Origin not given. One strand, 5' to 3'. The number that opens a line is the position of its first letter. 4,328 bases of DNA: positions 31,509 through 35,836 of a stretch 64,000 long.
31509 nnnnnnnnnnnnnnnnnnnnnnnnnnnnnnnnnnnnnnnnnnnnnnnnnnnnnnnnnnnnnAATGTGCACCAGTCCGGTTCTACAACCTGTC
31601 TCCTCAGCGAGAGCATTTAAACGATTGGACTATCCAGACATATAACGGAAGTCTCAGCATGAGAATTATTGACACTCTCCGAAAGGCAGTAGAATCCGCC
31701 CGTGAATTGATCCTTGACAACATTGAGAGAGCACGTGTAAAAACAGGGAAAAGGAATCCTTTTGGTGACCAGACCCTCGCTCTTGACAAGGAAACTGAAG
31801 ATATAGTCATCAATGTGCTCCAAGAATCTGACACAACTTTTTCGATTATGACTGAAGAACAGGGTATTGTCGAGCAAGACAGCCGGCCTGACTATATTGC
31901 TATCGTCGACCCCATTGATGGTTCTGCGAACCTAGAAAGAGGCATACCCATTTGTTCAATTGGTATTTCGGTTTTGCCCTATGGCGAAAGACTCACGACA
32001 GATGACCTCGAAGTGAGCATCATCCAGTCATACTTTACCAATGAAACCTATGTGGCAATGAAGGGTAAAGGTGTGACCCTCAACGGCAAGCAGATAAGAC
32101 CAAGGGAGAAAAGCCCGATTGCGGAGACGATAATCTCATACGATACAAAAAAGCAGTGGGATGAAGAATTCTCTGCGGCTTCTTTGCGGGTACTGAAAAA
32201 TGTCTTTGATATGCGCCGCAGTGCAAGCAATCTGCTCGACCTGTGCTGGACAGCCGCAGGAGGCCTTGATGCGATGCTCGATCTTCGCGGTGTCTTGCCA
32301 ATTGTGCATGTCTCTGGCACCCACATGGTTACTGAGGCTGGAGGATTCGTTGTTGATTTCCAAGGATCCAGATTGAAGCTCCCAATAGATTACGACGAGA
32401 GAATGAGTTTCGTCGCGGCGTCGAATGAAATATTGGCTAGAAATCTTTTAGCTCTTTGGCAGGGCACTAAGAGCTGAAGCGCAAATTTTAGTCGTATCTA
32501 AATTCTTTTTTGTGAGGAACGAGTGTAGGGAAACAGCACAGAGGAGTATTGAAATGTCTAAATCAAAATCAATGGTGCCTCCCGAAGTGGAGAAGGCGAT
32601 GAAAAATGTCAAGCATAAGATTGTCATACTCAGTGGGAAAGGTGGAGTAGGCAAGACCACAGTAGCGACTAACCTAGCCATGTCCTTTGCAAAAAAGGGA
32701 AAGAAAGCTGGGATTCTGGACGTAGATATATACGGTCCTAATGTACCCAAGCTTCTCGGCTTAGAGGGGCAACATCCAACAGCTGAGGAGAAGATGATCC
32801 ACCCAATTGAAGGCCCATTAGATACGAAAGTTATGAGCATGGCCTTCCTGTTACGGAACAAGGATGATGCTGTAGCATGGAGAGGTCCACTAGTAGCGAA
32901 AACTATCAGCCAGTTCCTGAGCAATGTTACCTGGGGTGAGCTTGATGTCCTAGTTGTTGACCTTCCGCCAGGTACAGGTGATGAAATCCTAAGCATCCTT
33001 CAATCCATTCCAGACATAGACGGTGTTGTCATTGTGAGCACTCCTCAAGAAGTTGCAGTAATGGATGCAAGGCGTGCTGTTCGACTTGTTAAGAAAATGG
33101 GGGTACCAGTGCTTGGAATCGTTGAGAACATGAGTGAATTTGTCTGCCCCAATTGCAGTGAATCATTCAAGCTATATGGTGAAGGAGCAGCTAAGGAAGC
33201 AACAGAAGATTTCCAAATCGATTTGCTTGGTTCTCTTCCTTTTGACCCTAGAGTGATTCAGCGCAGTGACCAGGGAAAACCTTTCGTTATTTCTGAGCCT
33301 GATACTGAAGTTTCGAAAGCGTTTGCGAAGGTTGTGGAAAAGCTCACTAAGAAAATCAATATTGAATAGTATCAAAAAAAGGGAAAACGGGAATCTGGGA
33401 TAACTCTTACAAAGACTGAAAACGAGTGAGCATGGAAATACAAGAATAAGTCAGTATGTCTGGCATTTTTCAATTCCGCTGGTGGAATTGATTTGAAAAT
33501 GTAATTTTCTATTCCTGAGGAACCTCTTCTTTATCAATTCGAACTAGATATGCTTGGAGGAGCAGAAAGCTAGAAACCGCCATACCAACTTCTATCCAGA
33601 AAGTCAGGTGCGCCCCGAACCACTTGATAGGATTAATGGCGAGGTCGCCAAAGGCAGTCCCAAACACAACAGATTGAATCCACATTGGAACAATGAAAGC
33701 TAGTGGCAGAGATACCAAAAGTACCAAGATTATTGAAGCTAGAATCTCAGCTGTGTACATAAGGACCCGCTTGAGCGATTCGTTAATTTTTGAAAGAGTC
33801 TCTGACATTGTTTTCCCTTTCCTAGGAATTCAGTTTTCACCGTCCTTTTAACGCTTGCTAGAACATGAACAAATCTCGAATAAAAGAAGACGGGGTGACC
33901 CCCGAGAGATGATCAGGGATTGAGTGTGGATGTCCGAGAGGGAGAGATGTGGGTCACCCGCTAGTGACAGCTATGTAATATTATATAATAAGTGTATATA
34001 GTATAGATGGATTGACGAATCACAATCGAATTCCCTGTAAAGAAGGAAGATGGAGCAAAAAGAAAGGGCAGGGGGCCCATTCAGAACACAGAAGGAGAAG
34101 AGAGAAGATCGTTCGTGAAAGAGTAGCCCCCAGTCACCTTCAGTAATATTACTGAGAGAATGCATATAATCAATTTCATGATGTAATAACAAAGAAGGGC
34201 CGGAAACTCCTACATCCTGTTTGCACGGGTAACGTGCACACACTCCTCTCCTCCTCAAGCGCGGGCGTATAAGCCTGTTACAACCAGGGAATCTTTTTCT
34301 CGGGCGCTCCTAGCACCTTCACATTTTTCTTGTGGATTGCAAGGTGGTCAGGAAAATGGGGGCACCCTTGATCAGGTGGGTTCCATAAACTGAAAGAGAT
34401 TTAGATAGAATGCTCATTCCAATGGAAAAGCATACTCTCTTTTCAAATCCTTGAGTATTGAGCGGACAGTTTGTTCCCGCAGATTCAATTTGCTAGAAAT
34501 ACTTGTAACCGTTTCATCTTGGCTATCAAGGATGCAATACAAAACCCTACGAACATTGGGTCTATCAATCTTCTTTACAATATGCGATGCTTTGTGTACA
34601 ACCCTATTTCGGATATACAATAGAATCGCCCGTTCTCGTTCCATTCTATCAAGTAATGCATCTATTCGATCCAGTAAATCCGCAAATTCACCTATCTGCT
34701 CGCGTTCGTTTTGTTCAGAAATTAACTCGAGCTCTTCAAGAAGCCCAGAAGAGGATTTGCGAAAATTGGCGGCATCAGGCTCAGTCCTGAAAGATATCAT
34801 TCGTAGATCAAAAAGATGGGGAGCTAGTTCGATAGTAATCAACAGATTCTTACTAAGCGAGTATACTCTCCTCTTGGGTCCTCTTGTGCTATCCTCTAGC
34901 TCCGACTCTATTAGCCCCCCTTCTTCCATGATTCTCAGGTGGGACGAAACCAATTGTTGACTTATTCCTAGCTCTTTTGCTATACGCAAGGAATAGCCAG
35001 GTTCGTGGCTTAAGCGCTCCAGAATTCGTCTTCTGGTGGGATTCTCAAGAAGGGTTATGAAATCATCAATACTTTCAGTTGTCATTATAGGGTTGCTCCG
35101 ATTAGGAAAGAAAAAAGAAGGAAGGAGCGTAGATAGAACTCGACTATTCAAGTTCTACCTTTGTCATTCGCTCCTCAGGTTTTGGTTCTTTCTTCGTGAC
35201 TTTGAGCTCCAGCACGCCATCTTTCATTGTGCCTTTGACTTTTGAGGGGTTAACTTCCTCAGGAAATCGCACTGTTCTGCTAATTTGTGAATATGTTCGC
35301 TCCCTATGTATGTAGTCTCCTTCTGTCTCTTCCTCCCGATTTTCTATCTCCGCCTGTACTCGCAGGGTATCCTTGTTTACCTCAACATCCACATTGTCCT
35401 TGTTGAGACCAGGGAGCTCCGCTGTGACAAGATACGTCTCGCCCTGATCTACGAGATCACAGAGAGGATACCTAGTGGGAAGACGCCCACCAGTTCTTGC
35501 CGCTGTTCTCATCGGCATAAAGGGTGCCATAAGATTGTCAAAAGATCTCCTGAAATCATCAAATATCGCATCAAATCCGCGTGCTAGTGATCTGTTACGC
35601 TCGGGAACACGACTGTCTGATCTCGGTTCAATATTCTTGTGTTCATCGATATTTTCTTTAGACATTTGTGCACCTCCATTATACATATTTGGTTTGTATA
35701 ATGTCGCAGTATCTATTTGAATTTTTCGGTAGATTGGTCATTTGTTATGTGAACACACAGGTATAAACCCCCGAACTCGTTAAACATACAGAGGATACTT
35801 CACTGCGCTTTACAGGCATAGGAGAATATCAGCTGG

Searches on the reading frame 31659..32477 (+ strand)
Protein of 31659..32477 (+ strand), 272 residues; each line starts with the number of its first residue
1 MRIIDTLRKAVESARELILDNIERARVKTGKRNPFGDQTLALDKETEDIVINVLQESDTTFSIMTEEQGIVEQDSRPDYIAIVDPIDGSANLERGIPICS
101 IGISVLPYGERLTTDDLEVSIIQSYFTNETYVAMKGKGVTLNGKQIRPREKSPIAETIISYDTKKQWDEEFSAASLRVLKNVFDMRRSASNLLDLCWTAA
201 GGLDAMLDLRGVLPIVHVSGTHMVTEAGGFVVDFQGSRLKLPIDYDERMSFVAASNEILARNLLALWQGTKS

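Call 3: search_protein_families(library=pfam, proteins=[window:31659-32477:+], max_evalue=1)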
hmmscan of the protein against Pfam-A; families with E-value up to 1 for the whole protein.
window:31659-32477:+ (272 aa): 2 families
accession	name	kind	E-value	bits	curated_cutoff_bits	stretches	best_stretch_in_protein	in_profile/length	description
PF00459.30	Inositol_P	-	1.2e-29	104.1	27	1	6-264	8-263/271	Inositol monophosphatase family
PF00316.25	FBPase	-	1.6e-11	44.6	34.8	1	8-101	25-126/191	Fructose-1-6-bisphosphatase, N-terminal domain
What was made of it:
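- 31659..32477 (+): Inositol-monophosphatase/FBPase-family gene, divergently transcribed, sharing the 89-bp intergenic region. Pfam Inositol_P 104 bits (call 3).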

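Call 31: search_protein_families(library=ncbifam, proteins=[window:31659-32477:+], max_evalue=0.001)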
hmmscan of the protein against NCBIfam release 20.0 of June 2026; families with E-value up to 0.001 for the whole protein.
window:31659-32477:+ (272 aa): 12 families
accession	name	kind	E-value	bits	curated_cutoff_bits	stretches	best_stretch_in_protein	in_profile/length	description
NF009321.0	PRK12676.1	equivalog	1.6e-45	155.2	264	1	9-266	13-261/264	bifunctional fructose-bisphosphatase/inositol-phosphate phosphatase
NF010678.0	PRK14076.1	equivalog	1.1e-30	107.1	493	1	36-267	39-283/570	bifunctional NADP phosphatase/NAD kinase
NF008027.1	PRK10757.1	equivalog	9.6e-25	87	332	1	11-238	12-234/267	inositol-1-monophosphatase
TIGR02067.1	his_9_HisN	equivalog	5.6e-21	75.2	275.15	1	12-266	10-250/252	histidinol-phosphatase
NF006778.0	PRK09293.1-1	equivalog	1.7e-07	30.3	368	1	20-101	41-130/335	class 1 fructose-bisphosphatase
NF006785.0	PRK09293.3-2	equivalog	6.1e-07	28.9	477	1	3-94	19-105/291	class 1 fructose-bisphosphatase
NF006780.0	PRK09293.1-4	equivalog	6.1e-07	28.7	358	1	24-108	49-132/343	class 1 fructose-bisphosphatase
NF006782.0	PRK09293.2-3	equivalog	2.6e-06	26.7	457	1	27-125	25-121/280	class 1 fructose-bisphosphatase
NF006786.0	PRK09293.3-3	subfamily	3.2e-06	26.5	428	1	3-94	7-98/286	class 1 fructose-bisphosphatase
NF006784.0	PRK09293.2-5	equivalog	7.6e-06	25.4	395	1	3-101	4-100/279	class 1 fructose-bisphosphatase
TIGR01331.1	bisphos_cysQ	equivalog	1.5e-05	24.7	228.8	1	41-243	37-236/250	3'(2'),5'-bisphosphate nucleotidase CysQ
NF006779.0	PRK09293.1-3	equivalog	6.5e-05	22.1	349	1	27-113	51-140/334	class 1 fructose-bisphosphatase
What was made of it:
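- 31659..32477 (+): NCBIfam bifunctional FBPase/IMPase 155 bits, below the cutoff of 264 (call 31).
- Checked: The upstream divergent gene is an inositol-monophosphatase/FBPase-family gene at 31659-32477(+) (calls 3, 31).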

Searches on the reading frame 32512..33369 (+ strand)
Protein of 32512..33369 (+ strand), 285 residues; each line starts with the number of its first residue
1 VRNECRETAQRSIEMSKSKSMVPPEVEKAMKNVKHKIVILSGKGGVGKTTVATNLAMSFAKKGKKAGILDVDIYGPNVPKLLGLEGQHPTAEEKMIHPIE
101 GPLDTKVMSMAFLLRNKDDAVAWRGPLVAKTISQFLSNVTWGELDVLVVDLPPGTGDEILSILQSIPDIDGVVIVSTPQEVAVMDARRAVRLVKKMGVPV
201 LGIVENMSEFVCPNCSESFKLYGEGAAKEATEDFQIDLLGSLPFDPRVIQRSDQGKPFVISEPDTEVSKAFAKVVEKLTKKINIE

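Call 3: search_protein_families(library=pfam, proteins=[window:32512-33369:+], max_evalue=1)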
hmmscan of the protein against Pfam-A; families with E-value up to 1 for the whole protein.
window:32512-33369:+ (285 aa): 41 families (the best 25 are shown)
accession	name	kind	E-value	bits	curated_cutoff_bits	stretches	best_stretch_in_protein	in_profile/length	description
PF10609.15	ParA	-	2.2e-98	329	27.1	1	32-278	1-245/246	NUBPL iron-transfer P-loop NTPase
PF01656.29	CbiA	-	1.5e-15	57.7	25.4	1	37-258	1-125/125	CobQ/CobB/MinD/ParA nucleotide binding domain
PF13614.12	AAA_31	-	1.4e-09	38.6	27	1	36-87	3-53/177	AAA domain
PF02374.21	ArsA_ATPase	-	2e-08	34.3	24.3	1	35-72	1-38/305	Anion-transporting ATPase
PF13481.12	AAA_25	-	4.7e-07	30.1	27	1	13-66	10-63/195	AAA domain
PF20720.3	nSTAND3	-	3.6e-06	27.2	27.2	1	30-65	11-47/155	Novel STAND NTPase 3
PF25199.1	nSTAND_NTPase5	-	6.8e-06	26.4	34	1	28-71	34-78/145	Novel STAND NTPase 5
PF09140.17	MipZ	-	4.9e-05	23.2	20.7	1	35-78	1-44/262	ATPase MipZ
PF03308.22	MeaB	-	7.1e-05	22.4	23.1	1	35-72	33-70/273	Methylmalonyl Co-A mutase-associated GTPase MeaB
PF00448.28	SRP54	-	0.00017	21.7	22.7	1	36-74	2-40/196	SRP54-type protein, GTPase domain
PF00142.24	Fer4_NifH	-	0.00024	21.1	25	1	38-68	3-33/271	4Fe-4S iron sulfur cluster binding proteins, NifH/frxC family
PF13500.12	AAA_26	-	0.00044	20.6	27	1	172-249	131-195/198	AAA domain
PF06414.18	Zeta_toxin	-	0.0013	18.6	22.3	1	33-99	14-79/199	Zeta toxin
PF00931.28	NB-ARC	-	0.0023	17.7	23.5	1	28-61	11-44/248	NB-ARC domain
PF01583.26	APS_kinase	-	0.0044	17.5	21.1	1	36-86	3-53/152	Adenylylsulphate kinase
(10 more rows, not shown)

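Call 31: search_protein_families(library=ncbifam, proteins=[window:32512-33369:+], max_evalue=0.001)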
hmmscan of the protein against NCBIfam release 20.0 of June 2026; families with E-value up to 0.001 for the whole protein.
window:32512-33369:+ (285 aa): 29 families (the best 25 are shown)
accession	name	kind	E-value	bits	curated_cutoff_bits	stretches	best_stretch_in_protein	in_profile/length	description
NF041136.1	MrpORP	equivalog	3.3e-101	339.2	450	1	30-281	1-251/365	iron-sulfur cluster carrier protein MrpORP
NF008669.0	PRK11670.1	equivalog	3.9e-75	253.1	348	1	28-282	101-353/369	iron-sulfur cluster carrier protein ApbC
TIGR01969.1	minD_arch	subfamily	3.8e-25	88.5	201.75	1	37-280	3-232/251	cell division ATPase MinD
TIGR01968.1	minD_bact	equivalog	3.3e-21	75.8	212.9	2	36-85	3-52/261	septum site-determining protein MinD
NF008079.0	PRK10818.1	equivalog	8.7e-15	54.8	508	2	36-85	4-53/270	septum site-determining protein MinD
NF041546.1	ParA_partition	equivalog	1.3e-13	51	180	1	37-72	2-37/203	ParA family partition ATPase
TIGR01007.1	eps_fam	subfamily_domain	6.4e-11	42.2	108.05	1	30-77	14-60/204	polysaccharide biosynthesis tyrosine autokinase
TIGR03815.1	CpaE_hom_Actino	equivalog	3.2e-09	36.4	154.45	1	36-197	113-273/340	septum site-determining protein Ssd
NF047398.1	AAA_KGGVGR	domain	1.6e-08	35.1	90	1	37-88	5-56/190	KGGVGR-motif variant AAA ATPase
NF053621.1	ATPseBagBMYCTU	equivalog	5.1e-08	32.4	521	1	26-72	3-49/371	ATPase BagB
TIGR04291.1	arsen_driv_ArsA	equivalog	1e-07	31.1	650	1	28-66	313-351/565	arsenical pump-driving ATPase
NF053622.1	ATPseBagAMYCTU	equivalog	1.6e-07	31.1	400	1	33-72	5-44/325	ATPase BagA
TIGR03371.1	cellulose_yhjQ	equivalog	1.9e-07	30.8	157.85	1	36-73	3-40/246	cellulose biosynthesis protein BcsQ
TIGR03018.1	pepcterm_TyrKin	hypoth_equivalog_domain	3.4e-07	29.8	230.65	1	28-87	29-89/207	XrtA-associated tyrosine autokinase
TIGR00345.1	GET3_arsA_TRC40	subfamily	6.5e-07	29.1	135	1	40-70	2-32/299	TRC40/GET3/ArsA family transport-energizing ATPase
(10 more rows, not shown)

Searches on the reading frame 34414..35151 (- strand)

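Call 3: search_protein_families(library=pfam, proteins=[window:34414-35151:-], max_evalue=1)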
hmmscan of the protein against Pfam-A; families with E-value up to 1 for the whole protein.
window:34414-35151:- (245 aa): 34 families (the best 25 are shown)
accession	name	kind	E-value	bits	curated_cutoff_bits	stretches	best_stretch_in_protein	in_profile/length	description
PF12840.13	HTH_20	-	1.9e-13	50.6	27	1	35-84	1-51/51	Helix-turn-helix domain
PF01022.26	HTH_5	-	4.9e-12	46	22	2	37-83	1-47/47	Bacterial regulatory protein, arsR family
PF13412.12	HTH_24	-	2.4e-10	40.3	21.9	2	37-82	2-48/48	Winged helix-turn-helix DNA-binding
PF01047.28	MarR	-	5.6e-07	29.8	24.6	2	38-83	3-49/59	MarR family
PF12802.13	MarR_2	-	1.2e-06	29.1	27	1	56-85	25-54/61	MarR family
PF13518.12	HTH_28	-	1.8e-06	28.4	25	1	40-93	2-52/52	Helix-turn-helix domain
PF01978.25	TrmB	-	5.4e-05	23.4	25.6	2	50-92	21-59/68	Sugar-specific transcriptional regulator TrmB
PF24270.1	HTH_Cmi2_C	-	6.1e-05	23.7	27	1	149-238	22-114/125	Cmi2, C-terminal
PF21476.4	PF0610-like_N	-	0.00028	21.5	33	1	39-73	2-36/50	PF0610-like, N-terminal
PF08279.18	HTH_11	-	0.00028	21.1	25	1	40-84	2-49/55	HTH domain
PF03551.20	PadR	-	0.00033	21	27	1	43-100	1-66/75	Transcriptional regulator PadR-like family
PF00196.25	GerE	-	0.00041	20.4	23.5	0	56-73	22-39/57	Bacterial regulatory proteins, luxR family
PF10007.15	DUF2250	-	0.001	19.6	24.4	1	35-85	5-56/93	Uncharacterized protein conserved in archaea (DUF2250)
PF13384.12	HTH_23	-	0.0013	18.9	24.6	0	199-236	3-41/50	Homeodomain-like domain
PF25212.1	HVO_A0114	-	0.0013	18.9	27.6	1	21-88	6-73/84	HVO_A0114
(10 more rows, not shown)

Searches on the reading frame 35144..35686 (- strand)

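Call 13: search_protein_families(library=pfam, proteins=[window:35144-35686:-], max_evalue=0.00001)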
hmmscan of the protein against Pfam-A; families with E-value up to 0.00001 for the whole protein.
window:35144-35686:- (180 aa): 1 family
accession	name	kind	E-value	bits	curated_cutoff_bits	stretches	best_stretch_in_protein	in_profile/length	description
PF00011.27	HSP20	-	1e-20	74.1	20.8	1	79-174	3-98/102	Hsp20/alpha crystallin family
